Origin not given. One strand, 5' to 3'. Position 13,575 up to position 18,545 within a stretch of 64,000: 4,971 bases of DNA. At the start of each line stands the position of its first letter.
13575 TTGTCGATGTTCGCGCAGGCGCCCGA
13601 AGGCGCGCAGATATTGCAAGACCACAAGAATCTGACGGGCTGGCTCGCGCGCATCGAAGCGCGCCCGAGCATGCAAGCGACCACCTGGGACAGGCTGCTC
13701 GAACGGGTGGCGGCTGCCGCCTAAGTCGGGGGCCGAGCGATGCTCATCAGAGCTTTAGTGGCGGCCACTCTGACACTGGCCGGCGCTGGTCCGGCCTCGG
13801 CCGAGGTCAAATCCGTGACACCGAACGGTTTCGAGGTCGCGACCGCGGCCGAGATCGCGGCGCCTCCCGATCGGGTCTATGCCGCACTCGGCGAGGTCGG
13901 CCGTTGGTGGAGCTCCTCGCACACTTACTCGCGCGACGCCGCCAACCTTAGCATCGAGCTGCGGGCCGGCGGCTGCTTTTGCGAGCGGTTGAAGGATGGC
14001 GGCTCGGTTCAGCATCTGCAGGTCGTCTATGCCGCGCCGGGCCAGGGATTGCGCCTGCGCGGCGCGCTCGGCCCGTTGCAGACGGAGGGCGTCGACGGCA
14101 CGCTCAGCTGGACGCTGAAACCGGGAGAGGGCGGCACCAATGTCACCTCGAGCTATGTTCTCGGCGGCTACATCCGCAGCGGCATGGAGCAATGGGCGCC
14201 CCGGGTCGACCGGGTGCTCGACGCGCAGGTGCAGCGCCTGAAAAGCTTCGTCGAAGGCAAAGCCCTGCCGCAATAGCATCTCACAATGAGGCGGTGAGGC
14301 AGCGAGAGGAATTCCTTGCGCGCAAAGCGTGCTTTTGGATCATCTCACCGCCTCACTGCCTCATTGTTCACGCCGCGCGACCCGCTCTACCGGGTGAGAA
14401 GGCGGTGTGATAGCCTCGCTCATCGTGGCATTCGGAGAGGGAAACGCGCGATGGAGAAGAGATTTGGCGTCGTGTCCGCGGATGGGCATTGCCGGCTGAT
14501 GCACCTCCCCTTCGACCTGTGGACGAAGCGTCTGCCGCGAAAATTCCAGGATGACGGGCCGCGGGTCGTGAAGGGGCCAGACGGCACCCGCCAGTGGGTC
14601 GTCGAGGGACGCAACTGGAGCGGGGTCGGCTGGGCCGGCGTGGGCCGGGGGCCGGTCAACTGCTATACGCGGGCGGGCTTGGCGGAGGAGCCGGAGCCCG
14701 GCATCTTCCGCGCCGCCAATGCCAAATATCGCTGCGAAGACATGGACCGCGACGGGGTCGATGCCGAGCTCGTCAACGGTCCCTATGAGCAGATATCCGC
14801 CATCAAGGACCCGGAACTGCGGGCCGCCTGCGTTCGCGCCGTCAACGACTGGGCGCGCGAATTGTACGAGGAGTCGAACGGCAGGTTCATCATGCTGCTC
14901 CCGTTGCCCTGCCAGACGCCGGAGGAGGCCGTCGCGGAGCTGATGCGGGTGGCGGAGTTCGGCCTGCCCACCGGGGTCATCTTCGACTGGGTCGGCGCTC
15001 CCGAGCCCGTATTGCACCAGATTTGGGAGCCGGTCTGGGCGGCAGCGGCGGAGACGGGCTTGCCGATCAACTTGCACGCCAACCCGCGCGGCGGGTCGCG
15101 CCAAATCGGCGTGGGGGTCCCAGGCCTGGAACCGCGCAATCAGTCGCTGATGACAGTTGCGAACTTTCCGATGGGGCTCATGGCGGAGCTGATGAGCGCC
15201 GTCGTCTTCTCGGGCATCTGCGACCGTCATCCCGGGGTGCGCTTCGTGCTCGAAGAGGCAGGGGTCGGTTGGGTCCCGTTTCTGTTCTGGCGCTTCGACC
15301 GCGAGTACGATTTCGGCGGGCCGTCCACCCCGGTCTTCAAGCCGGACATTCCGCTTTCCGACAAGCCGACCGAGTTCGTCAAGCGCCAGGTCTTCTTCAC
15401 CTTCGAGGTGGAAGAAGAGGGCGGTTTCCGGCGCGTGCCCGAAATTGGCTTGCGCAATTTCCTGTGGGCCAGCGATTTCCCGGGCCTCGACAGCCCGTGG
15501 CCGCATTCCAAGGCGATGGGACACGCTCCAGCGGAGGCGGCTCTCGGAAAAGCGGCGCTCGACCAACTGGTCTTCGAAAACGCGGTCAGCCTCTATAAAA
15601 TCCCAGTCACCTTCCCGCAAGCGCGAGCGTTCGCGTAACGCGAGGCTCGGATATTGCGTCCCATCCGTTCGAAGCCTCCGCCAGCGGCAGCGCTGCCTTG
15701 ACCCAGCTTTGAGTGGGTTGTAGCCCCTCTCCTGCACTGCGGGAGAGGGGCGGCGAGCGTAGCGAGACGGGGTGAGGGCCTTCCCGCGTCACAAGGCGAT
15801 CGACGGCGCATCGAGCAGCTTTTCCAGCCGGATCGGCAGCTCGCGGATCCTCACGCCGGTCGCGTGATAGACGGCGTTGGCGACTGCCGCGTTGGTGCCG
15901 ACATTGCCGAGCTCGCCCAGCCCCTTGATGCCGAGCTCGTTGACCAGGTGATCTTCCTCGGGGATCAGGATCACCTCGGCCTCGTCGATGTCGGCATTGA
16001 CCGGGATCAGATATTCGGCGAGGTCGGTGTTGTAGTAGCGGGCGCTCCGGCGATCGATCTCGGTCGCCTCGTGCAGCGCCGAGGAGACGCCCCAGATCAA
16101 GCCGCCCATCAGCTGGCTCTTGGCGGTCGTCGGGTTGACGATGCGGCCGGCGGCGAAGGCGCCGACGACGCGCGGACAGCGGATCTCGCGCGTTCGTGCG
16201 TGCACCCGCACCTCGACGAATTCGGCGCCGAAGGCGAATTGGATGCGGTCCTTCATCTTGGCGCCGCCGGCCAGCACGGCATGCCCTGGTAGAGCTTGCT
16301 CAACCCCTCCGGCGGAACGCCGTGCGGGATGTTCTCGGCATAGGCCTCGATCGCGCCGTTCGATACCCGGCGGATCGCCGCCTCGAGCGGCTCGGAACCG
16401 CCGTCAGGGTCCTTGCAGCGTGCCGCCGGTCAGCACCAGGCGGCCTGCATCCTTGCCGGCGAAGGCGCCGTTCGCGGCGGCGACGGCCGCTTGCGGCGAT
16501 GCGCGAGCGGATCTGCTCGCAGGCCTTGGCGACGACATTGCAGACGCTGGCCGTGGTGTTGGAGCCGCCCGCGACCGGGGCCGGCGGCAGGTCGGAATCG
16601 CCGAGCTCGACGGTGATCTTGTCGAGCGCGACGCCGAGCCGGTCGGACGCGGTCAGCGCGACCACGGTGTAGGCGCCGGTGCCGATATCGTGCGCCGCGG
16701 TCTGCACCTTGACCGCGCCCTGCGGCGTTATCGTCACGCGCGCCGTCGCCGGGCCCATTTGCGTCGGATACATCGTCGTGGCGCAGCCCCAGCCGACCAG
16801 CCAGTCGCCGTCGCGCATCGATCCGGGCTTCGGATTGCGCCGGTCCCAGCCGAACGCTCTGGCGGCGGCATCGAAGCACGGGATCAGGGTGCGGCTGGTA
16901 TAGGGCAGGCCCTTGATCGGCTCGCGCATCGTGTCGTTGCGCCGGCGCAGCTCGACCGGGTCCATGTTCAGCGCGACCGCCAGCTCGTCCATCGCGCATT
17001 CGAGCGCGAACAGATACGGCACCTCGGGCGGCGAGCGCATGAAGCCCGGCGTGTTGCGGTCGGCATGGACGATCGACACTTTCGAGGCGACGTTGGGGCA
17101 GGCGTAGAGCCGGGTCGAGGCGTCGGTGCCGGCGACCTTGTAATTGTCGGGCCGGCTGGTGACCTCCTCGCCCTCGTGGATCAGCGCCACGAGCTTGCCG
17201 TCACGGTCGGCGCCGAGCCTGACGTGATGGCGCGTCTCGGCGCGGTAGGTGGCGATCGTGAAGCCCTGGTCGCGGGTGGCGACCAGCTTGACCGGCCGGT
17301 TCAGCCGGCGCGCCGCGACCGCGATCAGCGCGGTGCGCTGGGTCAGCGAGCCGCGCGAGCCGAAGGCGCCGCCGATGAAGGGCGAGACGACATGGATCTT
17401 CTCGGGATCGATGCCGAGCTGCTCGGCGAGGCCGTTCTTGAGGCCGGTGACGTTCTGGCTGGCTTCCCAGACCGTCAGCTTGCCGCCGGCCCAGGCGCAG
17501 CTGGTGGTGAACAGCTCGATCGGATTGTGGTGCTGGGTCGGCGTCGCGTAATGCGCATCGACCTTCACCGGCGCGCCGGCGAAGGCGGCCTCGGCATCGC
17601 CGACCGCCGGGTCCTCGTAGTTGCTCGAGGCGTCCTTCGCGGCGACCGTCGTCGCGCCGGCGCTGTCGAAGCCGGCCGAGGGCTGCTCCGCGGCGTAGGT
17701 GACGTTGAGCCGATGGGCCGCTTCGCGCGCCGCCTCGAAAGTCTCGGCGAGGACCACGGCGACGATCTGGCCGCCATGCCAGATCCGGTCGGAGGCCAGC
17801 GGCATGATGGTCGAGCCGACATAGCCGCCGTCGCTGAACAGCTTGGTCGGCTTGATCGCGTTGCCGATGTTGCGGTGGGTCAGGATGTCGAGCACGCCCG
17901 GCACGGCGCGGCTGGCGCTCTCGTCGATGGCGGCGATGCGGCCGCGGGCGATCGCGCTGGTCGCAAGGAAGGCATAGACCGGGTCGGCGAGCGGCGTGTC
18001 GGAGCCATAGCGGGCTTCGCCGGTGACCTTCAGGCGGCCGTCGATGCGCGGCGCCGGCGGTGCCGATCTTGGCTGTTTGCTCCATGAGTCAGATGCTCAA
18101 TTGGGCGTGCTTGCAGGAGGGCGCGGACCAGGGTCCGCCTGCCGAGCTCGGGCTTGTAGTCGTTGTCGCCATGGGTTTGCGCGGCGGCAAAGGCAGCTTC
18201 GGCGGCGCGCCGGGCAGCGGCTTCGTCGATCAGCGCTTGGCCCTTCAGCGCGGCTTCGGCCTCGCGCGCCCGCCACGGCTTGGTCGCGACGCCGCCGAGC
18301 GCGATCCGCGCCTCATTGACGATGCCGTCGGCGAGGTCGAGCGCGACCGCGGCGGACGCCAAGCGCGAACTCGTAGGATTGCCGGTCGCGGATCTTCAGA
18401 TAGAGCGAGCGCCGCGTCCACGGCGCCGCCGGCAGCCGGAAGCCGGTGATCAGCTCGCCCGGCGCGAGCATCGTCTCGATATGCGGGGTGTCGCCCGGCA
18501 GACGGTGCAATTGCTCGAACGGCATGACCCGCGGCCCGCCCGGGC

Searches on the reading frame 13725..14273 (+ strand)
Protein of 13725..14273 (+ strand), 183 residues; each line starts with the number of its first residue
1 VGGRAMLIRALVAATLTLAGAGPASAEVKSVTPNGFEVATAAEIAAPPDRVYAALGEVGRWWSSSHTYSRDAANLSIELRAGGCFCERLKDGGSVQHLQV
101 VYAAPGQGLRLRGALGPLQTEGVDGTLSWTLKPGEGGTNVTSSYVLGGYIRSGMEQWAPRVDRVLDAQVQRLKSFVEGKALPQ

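Call 39: search_protein_families(library=pfam, proteins=[window:13725-14273:+], max_evalue=0.001)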
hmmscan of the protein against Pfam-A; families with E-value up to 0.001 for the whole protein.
window:13725-14273:+ (183 aa): 1 family
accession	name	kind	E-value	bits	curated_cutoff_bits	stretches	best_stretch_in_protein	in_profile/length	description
PF10604.15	Polyketide_cyc2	-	7.5e-09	36.5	27.4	1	37-175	3-140/142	Polyketide cyclase / dehydrase and lipid transport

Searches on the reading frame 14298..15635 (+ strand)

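Call 39: search_protein_families(library=pfam, proteins=[window:14298-15635:+], max_evalue=0.001)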
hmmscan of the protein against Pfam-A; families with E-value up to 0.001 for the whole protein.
window:14298-15635:+ (446 aa): 1 family
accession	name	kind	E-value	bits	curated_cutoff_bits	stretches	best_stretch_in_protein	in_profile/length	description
PF04909.20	Amidohydro_2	-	6.8e-20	72.4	26.4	1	142-434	28-288/289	Amidohydrolase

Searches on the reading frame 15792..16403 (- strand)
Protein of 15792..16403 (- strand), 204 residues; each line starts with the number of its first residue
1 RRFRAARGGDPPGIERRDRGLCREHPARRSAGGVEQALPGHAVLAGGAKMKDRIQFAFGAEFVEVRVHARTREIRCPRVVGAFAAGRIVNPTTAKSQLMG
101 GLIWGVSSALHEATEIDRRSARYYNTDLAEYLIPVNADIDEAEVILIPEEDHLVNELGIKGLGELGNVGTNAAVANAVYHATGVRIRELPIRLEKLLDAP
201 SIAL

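Call 19: search_protein_families(library=pfam, proteins=[window:15792-16403:-], max_evalue=0.001)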
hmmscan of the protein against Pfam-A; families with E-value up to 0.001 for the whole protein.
window:15792-16403:- (204 aa): 1 family
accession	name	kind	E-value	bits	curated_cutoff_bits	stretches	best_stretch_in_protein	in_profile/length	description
PF20256.3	MoCoBD_2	-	7.7e-19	68.7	27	1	54-139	198-282/283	Molybdopterin cofactor-binding domain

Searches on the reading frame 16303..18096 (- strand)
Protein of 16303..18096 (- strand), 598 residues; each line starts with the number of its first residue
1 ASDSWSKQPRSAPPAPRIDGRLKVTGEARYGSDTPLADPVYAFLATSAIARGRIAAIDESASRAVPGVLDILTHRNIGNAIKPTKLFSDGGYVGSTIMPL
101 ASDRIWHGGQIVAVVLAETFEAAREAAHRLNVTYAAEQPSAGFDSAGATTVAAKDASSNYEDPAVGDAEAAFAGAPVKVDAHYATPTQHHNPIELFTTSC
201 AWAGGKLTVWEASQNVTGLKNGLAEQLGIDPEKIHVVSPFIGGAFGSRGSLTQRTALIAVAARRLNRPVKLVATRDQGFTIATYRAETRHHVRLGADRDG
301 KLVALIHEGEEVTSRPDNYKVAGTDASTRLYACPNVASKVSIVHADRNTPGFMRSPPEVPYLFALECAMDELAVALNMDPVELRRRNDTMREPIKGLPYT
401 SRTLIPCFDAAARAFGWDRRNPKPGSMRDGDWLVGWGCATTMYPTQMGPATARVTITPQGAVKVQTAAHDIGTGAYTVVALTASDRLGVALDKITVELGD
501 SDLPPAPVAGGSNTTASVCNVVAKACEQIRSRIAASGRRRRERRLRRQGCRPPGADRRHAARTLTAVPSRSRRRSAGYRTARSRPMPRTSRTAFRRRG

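Call 16: search_protein_families(library=pfam, proteins=[window:16303-18096:-], max_evalue=0.001)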
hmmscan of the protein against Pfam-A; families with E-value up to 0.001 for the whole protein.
window:16303-18096:- (598 aa): 3 families
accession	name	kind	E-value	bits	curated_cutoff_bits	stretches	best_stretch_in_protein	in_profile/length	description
PF02738.23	MoCoBD_1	-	7.9e-54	182.8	27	1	157-387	7-243/244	Molybdopterin cofactor-binding domain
PF20256.3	MoCoBD_2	-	2.1e-30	106.7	27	1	411-536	2-135/283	Molybdopterin cofactor-binding domain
PF01315.27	Ald_Xan_dh_C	-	6.4e-21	75.2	31.3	1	25-136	1-108/110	Aldehyde oxidase and xanthine dehydrogenase, a/b hammerhead domain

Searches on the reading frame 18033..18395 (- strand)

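Call 16: search_protein_families(library=pfam, proteins=[window:18033-18395:-], max_evalue=0.001)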
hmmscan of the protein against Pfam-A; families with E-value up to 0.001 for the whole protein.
window:18033-18395:- (121 aa): 1 family
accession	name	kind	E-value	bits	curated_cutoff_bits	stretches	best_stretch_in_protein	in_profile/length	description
PF03450.22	CO_deh_flav_C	-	6.3e-16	58.8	25.5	1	13-95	16-101/102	CO dehydrogenase flavoprotein C-terminal domain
